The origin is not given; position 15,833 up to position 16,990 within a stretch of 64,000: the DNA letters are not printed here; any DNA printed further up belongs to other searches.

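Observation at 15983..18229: PotE-like APC antiporter translationally fused to a periplasmic solute-binding domain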

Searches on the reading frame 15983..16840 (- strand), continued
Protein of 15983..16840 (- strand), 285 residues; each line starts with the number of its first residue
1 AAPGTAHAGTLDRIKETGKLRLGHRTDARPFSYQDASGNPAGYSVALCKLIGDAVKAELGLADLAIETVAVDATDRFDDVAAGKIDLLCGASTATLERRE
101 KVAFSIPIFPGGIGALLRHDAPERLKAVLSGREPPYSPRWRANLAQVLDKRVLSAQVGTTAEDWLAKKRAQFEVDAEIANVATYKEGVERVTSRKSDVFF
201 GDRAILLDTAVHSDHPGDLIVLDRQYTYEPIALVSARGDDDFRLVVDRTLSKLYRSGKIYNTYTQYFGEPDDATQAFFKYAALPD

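Call 75: find_encoding_contigs(protein=P0442, flank=5000, max_places=1)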
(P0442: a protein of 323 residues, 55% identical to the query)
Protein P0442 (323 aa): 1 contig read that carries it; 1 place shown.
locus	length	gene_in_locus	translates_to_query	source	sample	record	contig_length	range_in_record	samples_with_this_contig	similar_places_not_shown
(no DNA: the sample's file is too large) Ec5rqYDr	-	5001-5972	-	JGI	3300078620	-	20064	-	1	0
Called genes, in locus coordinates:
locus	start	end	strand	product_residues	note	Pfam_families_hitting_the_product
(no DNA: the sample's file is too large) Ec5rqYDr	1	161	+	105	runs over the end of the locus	-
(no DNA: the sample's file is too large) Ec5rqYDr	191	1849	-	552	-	PF00916:Sulfate_transp, PF16983:MFS_MOT1 (weak), PF01740:STAS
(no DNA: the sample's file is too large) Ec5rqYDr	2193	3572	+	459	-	PF13372:Alginate_exp (weak)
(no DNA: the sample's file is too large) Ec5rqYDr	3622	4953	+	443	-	PF00324:AA_permease, PF13520:AA_permease_2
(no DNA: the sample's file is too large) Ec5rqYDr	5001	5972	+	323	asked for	PF00497:SBP_bac_3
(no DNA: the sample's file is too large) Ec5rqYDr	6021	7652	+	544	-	?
